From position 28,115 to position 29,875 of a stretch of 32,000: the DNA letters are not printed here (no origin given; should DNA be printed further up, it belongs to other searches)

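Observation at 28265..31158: Orphan three-gene cluster with the architecture of a type IV pilus / type II secretion inner-membrane platform (PilM-N, PilO, PilP-like) in a Wolbachia-like genome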

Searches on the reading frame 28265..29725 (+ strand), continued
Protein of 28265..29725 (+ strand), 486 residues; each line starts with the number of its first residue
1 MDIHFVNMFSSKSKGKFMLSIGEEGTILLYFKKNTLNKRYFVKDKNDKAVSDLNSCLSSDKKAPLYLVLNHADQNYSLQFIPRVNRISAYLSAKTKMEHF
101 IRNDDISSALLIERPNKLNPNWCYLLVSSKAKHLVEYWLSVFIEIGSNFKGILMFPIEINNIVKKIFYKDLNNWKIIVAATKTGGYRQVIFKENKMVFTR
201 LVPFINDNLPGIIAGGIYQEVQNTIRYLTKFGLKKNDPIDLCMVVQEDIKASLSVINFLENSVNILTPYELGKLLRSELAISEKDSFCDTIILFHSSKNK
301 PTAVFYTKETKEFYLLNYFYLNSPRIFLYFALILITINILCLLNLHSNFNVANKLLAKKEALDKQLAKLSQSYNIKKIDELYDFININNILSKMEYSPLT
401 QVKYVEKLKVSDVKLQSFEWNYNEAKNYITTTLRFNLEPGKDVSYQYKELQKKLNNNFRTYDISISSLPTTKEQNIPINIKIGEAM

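Call 24: find_related_loci(query=A3, collection=genome_contigs, flank=10000)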
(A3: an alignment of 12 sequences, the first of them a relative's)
Query A3 (528 aa) in genome_contigs; peptide patterns used: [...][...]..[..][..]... (x = any residue, [..] = any of these).
200 stretches matched a pattern; 91 encode a relative of the query (tblastn E <= 1e-3); the best 80 are kept; 80 distinct loci.
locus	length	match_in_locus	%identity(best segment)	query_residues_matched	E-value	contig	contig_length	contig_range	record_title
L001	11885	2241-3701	35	8-513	4e-102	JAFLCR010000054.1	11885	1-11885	MAG: Alphaproteobacteria bacterium isolate UWPOB_ALPHA1 gnl_X_PDHLPHON_54, whole genome shotgun sequence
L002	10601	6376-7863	34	13-523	2e-99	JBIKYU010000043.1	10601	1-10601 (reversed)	MAG: Rickettsiales bacterium isolate ME2015-10-15_3300034096_group6_bin18 Rohwer_bin2002_scaffold_4471_c1, whole genome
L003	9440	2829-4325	32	9-525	2e-96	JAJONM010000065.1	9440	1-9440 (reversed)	MAG: Rickettsiaceae bacterium isolate C_No_T20_B_bin.41 scaffold_6372, whole genome shotgun sequence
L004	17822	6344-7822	32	9-523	2e-93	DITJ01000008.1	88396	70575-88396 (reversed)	MAG TPA_asm: Alphaproteobacteria bacterium UBA6187 UBA6187_contig_57187, whole genome shotgun sequence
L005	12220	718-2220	34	10-524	3e-92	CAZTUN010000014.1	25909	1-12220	MAG TPA_asm: uncultured Rickettsiales bacterium isolate SRP342105_co1_302 genome assembly, contig: NODE_2471_length_2590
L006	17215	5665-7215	32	4-512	9e-88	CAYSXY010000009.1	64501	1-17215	MAG TPA_asm: uncultured Rickettsiales bacterium isolate SRP141376_co5_190 genome assembly, contig: NODE_927_length_64501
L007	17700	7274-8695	34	3-502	2e-87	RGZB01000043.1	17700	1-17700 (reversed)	MAG: Proteobacteria bacterium isolate WBA_2_307 contig_100_42, whole genome shotgun sequence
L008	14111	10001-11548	31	10-527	3e-87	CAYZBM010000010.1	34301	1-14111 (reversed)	MAG TPA_asm: uncultured Rickettsiales bacterium isolate SRP286056_co2_571 genome assembly, contig: NODE_1706_length_3430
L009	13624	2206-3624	32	10-502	2e-86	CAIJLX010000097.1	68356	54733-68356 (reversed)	MAG: uncultured Alphaproteobacteria bacterium isolate Loclat_bin-19178 genome assembly, contig: bin-19178:097/111, whole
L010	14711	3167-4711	30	12-525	7e-85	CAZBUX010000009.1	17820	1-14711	MAG TPA_asm: uncultured Rickettsiales bacterium isolate SRP329715_co2_1 genome assembly, contig: NODE_6118_length_17820_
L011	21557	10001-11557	32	10-525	2e-84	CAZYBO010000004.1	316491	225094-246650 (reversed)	MAG TPA_asm: uncultured Rickettsiales bacterium isolate SRP302895_co1_247 genome assembly, contig: NODE_48_length_316491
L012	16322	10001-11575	32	10-527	3e-83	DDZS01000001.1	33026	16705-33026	MAG TPA_asm: Alphaproteobacteria bacterium UBA3002 UBA3002_contig_11014, whole genome shotgun sequence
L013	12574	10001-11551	33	13-515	1e-82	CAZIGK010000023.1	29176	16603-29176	MAG TPA_asm: uncultured Rickettsiales bacterium isolate SRP290908_co2_187 genome assembly, contig: NODE_1988_length_2917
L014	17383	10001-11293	36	1-439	2e-82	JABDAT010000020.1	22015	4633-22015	MAG: Alphaproteobacteria bacterium isolate BWOrgHeat_Nextera6_MAG3 3300020667.a:Ga0206890_1146, whole genome shotgun seq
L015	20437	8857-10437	30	1-528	4e-82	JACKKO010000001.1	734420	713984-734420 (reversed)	MAG: Hyphomicrobiales bacterium isolate HK-STAS-PROT-67 HK-STAS-PROT-67_1, whole genome shotgun sequence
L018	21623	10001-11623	31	10-526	9e-82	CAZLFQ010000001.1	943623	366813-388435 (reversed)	MAG TPA_asm: uncultured Candidatus Midichloriaceae bacterium isolate binchicken_co179_66 genome assembly, contig: NODE_1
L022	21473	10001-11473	31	3-502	3e-80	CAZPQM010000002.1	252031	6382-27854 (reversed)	MAG TPA_asm: uncultured Rickettsiales bacterium isolate SRP141376_co5_105 genome assembly, contig: NODE_42_length_252031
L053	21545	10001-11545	31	10-528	8e-73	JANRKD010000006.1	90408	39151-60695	MAG: Alphaproteobacteria bacterium isolate bins.32 k141_525469, whole genome shotgun sequence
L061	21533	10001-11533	29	9-525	1e-70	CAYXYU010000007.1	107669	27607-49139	MAG TPA_asm: uncultured Rickettsiales bacterium isolate binchicken_co350_18 genome assembly, contig: NODE_254_length_107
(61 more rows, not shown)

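Call 30: search_protein_families(library=pfam, proteins=[L022:4418-6073:+, L022:6186-8765:+, L022:8769-9974:+, L022:11627-12325:+, L022:12322-13245:+, L022:13253-13969:+, L022:13980-15074:-, L022:16254-17906:-, L022:18007-19062:+, L022:19132-19446:+], max_evalue=0.01)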
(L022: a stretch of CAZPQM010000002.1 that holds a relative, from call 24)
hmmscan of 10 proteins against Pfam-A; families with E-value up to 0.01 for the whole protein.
L022:4418-6073:+ (551 aa): 9 families
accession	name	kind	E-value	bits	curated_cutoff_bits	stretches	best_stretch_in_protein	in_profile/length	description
PF00117.34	GATase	-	1.2e-45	156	22.8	1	5-188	1-188/190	Glutamine amidotransferase class-I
PF00958.27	GMP_synt_C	-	2.3e-42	143.4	27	1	460-550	2-92/92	GMP synthase C terminal domain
PF02540.23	NAD_synthase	-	2.3e-09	37.2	21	1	207-284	9-87/242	NAD synthase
PF07722.19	Peptidase_C26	-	3.1e-09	37.4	20.5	1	69-172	101-219/219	Peptidase C26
PF06508.19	QueC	-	1.8e-05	24.8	22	1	219-279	2-61/210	Queuosine biosynthesis protein QueC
PF01171.26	ATP_bind_3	-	2.7e-05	24.4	27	1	219-278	2-66/182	PP-loop family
PF03054.22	tRNA_Me_trans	-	5.1e-05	23.5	20.6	1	218-251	2-34/202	tRNA methyl transferase HUP domain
PF00733.27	Asn_synthase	-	0.00061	20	21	1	212-280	13-81/354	Asparagine synthase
PF01507.26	PAPS_reduct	-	0.0022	18.5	22.5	1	220-290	3-72/175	Phosphoadenosine phosphosulfate reductase domain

L022:6186-8765:+ (859 aa): 9 families
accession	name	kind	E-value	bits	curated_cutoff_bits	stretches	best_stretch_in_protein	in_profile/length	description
PF00437.27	T2SSE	-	5.3e-120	400.9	24.9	1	471-851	5-370/370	Type II/IV secretion system protein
PF05157.20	MshEN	-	3.9e-13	49.6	23.1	1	355-442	2-88/90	MshEN domain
PF13476.12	AAA_23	-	0.0011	20.1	27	0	596-628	14-39/201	AAA domain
PF13191.12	AAA_16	-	0.0012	19.8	32.6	1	595-636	7-52/167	AAA ATPase domain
PF25199.1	nSTAND_NTPase5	-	0.002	18.4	34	1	605-647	38-81/145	Novel STAND NTPase 5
PF13173.12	AAA_14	-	0.0021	18.5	27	1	610-698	4-83/129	AAA domain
PF13555.12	AAA_29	-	0.0042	17.3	27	0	607-625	21-39/61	P-loop containing region of AAA domain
PF13401.12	AAA_22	-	0.005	17.6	27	0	607-642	4-41/130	AAA domain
PF20720.3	nSTAND3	-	0.0088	16.2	27.2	0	608-648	17-57/155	Novel STAND NTPase 3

L022:8769-9974:+ (401 aa): 1 family
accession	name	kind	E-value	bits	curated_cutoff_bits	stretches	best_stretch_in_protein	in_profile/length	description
PF00482.28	T2SSF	-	3.4e-51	172.9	25.2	2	74-188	10-125/125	Type II secretion system (T2SS), protein F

L022:11627-12325:+ (232 aa): 0 families

L022:12322-13245:+ (307 aa): 0 families

L022:13253-13969:+ (238 aa): 6 families
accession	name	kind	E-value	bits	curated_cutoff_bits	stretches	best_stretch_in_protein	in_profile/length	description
PF00005.33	ABC_tran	-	2.4e-27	96.6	25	1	20-160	1-136/137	ABC transporter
PF13304.12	AAA_21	-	4.7e-13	50.3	27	2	127-190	232-298/304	AAA domain, putative AbiEii toxin, Type IV TA system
PF13476.12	AAA_23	-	0.0013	19.8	27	1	21-107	11-86/201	AAA domain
PF02463.25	SMC_N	-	0.002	18.1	40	0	12-60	11-55/220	RecF/RecN/SMC N terminal domain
PF03193.22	RsgA_GTPase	-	0.0064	16.8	30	0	14-78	91-154/174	RsgA GTPase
PF13555.12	AAA_29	-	0.0092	16.1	27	0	21-64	13-55/61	P-loop containing region of AAA domain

L022:13980-15074:- (364 aa): 6 families
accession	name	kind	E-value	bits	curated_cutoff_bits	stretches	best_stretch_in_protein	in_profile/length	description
PF00437.27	T2SSE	-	2.5e-39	135.4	24.9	1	72-271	85-279/370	Type II/IV secretion system protein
PF00005.33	ABC_tran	-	0.0029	18.6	25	1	123-180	10-62/137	ABC transporter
PF01935.23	DUF87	-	0.0042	17.7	23.2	0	130-169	29-68/220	Helicase HerA, central domain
PF20720.3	nSTAND3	-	0.0045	17.2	27.2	0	121-167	14-59/155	Novel STAND NTPase 3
PF06414.18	Zeta_toxin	-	0.0062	16.4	22.3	0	126-169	18-60/199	Zeta toxin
PF13555.12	AAA_29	-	0.0082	16.3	27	0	120-141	18-39/61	P-loop containing region of AAA domain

L022:16254-17906:- (550 aa): 25 families
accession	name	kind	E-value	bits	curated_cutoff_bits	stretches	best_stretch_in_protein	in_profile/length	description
PF14559.12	TPR_19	-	6.7e-19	68.4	25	3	370-429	2-60/68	Tetratricopeptide repeat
PF13428.12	TPR_14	-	7.6e-12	45.1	23.5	2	367-401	9-43/44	Tetratricopeptide repeat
PF07719.23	TPR_2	-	8.5e-11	41.5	27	2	465-493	6-34/34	Tetratricopeptide repeat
PF13181.12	TPR_8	-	9.9e-10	38.2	25.7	0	394-424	2-32/34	Tetratricopeptide repeat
PF13432.12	TPR_16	-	1.1e-09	38.9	32.7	1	466-515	3-52/65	Tetratricopeptide repeat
PF13431.12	TPR_17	-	8.9e-09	35.4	24.4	1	381-413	1-33/34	Tetratricopeptide repeat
PF12895.13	ANAPC3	-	1.4e-08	35.3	27.2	1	373-428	3-57/82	Anaphase-promoting complex, cyclosome, subunit 3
PF00515.34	TPR_1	-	1.7e-08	34.4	27.8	1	394-416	2-24/34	Tetratricopeptide repeat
PF23914.1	TPR_CcmH_CycH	-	5.7e-08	33.2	42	2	445-524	72-151/158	Cytochrome c-type biogenesis protein H TPR domain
PF13176.12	TPR_7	-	1e-07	31.9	27.9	0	465-492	4-33/36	Tetratricopeptide repeat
PF24575.1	TPR_Slam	-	1.5e-07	32.3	35.2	1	364-415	52-103/104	Surface lipoprotein assembly modifier, N-terminal TPR repeats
PF14561.12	TPR_20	-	1.6e-07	32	25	1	383-424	12-53/90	Tetratricopeptide repeat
PF13174.12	TPR_6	-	1.9e-07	31.7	26.3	0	394-422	1-29/33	Tetratricopeptide repeat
PF25064.1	ARM_TT21_5th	-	9.6e-07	29.6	27.8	1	374-424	16-65/117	TT21 fifth ARM repeats domain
PF13424.12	TPR_12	-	1.6e-06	28.6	30.1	1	370-420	14-72/77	Tetratricopeptide repeat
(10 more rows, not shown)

L022:18007-19062:+ (351 aa): 1 family
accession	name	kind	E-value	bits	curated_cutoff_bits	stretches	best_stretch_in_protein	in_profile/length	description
PF01180.27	DHO_dh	-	1.5e-87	293.9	27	1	43-334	2-291/291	Dihydroorotate dehydrogenase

L022:19132-19446:+ (104 aa): 1 family
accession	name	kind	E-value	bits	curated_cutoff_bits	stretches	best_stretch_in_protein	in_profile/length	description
PF00830.24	Ribosomal_L28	-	1.3e-20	73.6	27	1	8-66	1-59/60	Ribosomal L28 family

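Call 31: search_protein_families(library=pfam, proteins=[L061:366-1247:+, L061:1254-3248:+, L061:3248-6715:+, L053:4091-6019:-, L053:6016-6648:-, L053:17710-18741:+, L053:19846-20496:-, L053:2105-2896:-, L018:9010-9894:+, L018:14464-15300:-], max_evalue=0.01)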
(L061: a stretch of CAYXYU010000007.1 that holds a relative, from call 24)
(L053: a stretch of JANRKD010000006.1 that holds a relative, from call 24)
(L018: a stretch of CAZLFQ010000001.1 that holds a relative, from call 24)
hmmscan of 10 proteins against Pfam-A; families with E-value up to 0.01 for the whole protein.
L061:366-1247:+ (293 aa): 1 family
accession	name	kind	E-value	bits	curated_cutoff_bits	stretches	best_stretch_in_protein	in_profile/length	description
PF01507.26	PAPS_reduct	-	1.5e-37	129.7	22.5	1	41-240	2-168/175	Phosphoadenosine phosphosulfate reductase domain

L061:1254-3248:+ (664 aa): 32 families (the best 25 are shown)
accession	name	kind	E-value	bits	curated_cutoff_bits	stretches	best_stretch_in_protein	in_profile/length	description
PF01583.26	APS_kinase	-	6.7e-64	215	21.1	1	476-623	3-152/152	Adenylylsulphate kinase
PF00009.33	GTP_EFTU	-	1.1e-44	152.8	26.5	1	34-216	4-176/188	Elongation factor Tu GTP binding domain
PF22594.2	GTP-eEF1A_C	-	1.1e-17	64.7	27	1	338-434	1-100/101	GTP-eEF1A C-terminal domain-like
PF13671.12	AAA_33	-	3.1e-11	44.2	27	1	477-590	1-116/143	AAA domain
PF01926.29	MMR_HSR1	-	1.3e-08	35.4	21.9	1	89-171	25-112/113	50S ribosome-binding GTPase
PF03144.31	GTP_EFTU_D2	-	4.1e-08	34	30.3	1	262-314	2-58/73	Elongation factor Tu domain 2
PF13238.12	AAA_18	-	1.2e-07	32.6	29.4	1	481-588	4-107/128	AAA domain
PF20720.3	nSTAND3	-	1.8e-06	28.1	27.2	1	476-514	18-54/155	Novel STAND NTPase 3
PF03193.22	RsgA_GTPase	-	3.9e-06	27.2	30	0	464-498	95-129/174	RsgA GTPase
PF13401.12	AAA_22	-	3.4e-05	24.6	27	0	476-539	6-77/130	AAA domain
PF08433.16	KTI12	-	3.6e-05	23.8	22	1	480-595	6-122/271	Chromatin associated protein KTI12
PF00005.33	ABC_tran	-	7.1e-05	23.9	25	0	475-516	11-51/137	ABC transporter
PF13191.12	AAA_16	-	0.00021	22.3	32.6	0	476-519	25-79/167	AAA ATPase domain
PF13555.12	AAA_29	-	0.00044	20.4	27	0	475-491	22-38/61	P-loop containing region of AAA domain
PF03205.20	MobB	-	0.00048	20.5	26.6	0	477-512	1-36/133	Molybdopterin guanine dinucleotide synthesis protein B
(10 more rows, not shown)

L061:3248-6715:+ (1155 aa): 2 families
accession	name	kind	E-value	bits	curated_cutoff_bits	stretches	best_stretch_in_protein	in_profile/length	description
PF07992.20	Pyr_redox_2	-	9.6e-08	32.2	26.1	1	375-570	1-160/291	Pyridine nucleotide-disulphide oxidoreductase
PF14691.11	Fer4_20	-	0.0028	17.9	25.8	0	272-340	33-105/113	Dihydroprymidine dehydrogenase domain II, 4Fe-4S cluster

L053:4091-6019:- (642 aa): 2 families
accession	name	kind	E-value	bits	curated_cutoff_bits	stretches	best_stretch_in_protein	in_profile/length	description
PF16327.10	CcmF_C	-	1.3e-67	228.8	28.7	1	314-632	1-320/323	Cytochrome c-type biogenesis protein CcmF C-terminal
PF01578.25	Cytochrom_C_asm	-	2.7e-48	164.8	29.9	1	89-295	1-210/212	Cytochrome C assembly protein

L053:6016-6648:- (210 aa): 1 family
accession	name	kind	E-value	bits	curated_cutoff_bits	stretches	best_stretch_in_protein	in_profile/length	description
PF03100.22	CcmE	-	2.5e-30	105.2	24.6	1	92-190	2-98/99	CcmE domain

L053:17710-18741:+ (343 aa): 1 family
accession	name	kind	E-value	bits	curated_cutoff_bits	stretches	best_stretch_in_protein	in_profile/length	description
PF01551.29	Peptidase_M23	-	4.6e-30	104.1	28.7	1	204-298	2-96/96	Peptidase family M23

L053:19846-20496:- (216 aa): 8 families
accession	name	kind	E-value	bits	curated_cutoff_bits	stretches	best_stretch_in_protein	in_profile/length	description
PF02230.22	Abhydrolase_2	-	6.8e-39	134.4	23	1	18-212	13-215/217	Phospholipase/Carboxylesterase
PF01738.24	DLH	-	3.9e-10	40.1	21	1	84-197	76-187/217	Dienelactone hydrolase family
PF00561.26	Abhydrolase_1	-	4.6e-08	33.5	25.8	1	21-143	2-106/245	alpha/beta hydrolase fold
PF00326.27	Peptidase_S9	-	5.5e-06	26.5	22.6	1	148-202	139-193/213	Prolyl oligopeptidase family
PF12697.13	Abhydrolase_6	-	3.1e-05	25.2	26.3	1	22-143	1-93/217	Alpha/beta hydrolase family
PF03959.19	FSH1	-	4.8e-05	23.6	21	1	65-180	70-188/211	Serine hydrolase (FSH1)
PF12146.15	Hydrolase_4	-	7.1e-05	22.7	27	0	89-142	62-113/239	Serine aminopeptidase, S33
PF20434.5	BD-FAE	-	0.00052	20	26.8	0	152-171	188-207/215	BD-FAE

L053:2105-2896:- (263 aa): 2 families
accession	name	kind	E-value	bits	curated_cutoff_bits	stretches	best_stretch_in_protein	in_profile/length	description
PF01965.30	DJ-1_PfpI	-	5.2e-13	49.6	26.6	1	54-251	14-164/165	DJ-1/PfpI family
PF17124.11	ThiJ_like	-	2.4e-05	24.7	30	1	48-171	3-141/186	ThiJ/PfpI family-like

L018:9010-9894:+ (294 aa): 2 families
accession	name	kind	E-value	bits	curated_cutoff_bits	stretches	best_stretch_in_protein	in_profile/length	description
PF00483.29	NTP_transferase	-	2.5e-30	106.3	21.2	1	12-270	6-240/245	Nucleotidyl transferase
PF12804.13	NTP_transf_3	-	5e-06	27.2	27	1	12-163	5-121/160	MobA-like NTP transferase domain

L018:14464-15300:- (278 aa): 1 family
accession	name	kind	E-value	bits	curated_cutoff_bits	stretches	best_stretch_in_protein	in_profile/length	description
PF07963.17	N_methyl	-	0.00012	21.9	21.2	1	18-40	4-26/27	Prokaryotic N-terminal methylation motif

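Call 45: find_encoding_contigs(protein=P0026, flank=10000, max_places=2)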
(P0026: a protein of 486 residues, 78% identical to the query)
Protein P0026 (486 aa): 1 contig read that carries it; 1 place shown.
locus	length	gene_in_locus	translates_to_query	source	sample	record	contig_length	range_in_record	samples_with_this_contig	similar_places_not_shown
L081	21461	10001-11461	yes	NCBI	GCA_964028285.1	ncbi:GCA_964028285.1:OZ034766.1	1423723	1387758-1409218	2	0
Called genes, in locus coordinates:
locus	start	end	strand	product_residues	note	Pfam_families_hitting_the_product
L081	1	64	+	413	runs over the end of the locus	PF00285:Citrate_synt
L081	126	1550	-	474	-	-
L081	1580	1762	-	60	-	-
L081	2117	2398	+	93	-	PF13737:DDE_Tnp_1_5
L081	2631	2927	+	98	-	PF01609:DDE_Tnp_1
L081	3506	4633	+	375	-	PF13623:SurA_N_2, PF13624:SurA_N_3, PF09312:SurA_N (weak)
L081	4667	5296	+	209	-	-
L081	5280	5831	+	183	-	PF01812:5-FTHF_cyc-lig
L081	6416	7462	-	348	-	-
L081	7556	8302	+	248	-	PF01965:DJ-1_PfpI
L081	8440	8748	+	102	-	-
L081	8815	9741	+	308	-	PF02401:LYTB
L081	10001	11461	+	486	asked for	-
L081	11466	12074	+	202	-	-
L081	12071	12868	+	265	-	-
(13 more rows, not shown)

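Call 46: find_encoding_contigs(protein=P0048, flank=10000, max_places=2)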
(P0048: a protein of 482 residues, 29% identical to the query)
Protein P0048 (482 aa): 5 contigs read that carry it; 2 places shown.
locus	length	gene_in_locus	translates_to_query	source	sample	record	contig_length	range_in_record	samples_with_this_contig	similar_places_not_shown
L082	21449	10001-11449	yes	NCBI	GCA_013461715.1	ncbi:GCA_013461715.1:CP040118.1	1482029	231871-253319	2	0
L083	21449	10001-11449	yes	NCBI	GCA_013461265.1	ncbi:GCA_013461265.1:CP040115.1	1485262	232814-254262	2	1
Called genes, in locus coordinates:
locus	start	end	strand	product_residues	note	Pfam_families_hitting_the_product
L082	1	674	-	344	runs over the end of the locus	PF02912:Phe_tRNA-synt_N, PF01409:tRNA-synt_2d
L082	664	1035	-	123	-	PF00453:Ribosomal_L20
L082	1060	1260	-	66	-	PF01632:Ribosomal_L35p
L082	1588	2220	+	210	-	PF06242:TrcR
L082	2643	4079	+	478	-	PF07498:Rho_N, PF07497:Rho_RNA_bind, PF00006:ATP-synt_ab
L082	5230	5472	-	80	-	PF03656:Pam16 (weak), PF00226:DnaJ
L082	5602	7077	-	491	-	PF00890:FAD_binding_2 (weak), PF01134:GIDA, PF07992:Pyr_redox_2, PF12831:FAD_oxidored, PF13450:NAD_binding_8 (weak), PF13738:Pyr_redox_3, PF00070:Pyr_redox, PF02852:Pyr_redox_dim, +4 more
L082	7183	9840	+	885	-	-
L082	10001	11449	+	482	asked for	-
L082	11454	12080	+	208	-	-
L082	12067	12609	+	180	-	-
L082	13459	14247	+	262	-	PF23023:Anti-Pycsar_Apyc1, PF00753:Lactamase_B (weak), PF12706:Lactamase_B_2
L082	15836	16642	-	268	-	PF00120:Gln-synt_C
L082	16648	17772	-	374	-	PF00528:BPD_transp_1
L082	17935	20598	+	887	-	PF01411:tRNA-synt_2c, PF07973:tRNA_SAD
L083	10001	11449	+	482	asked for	-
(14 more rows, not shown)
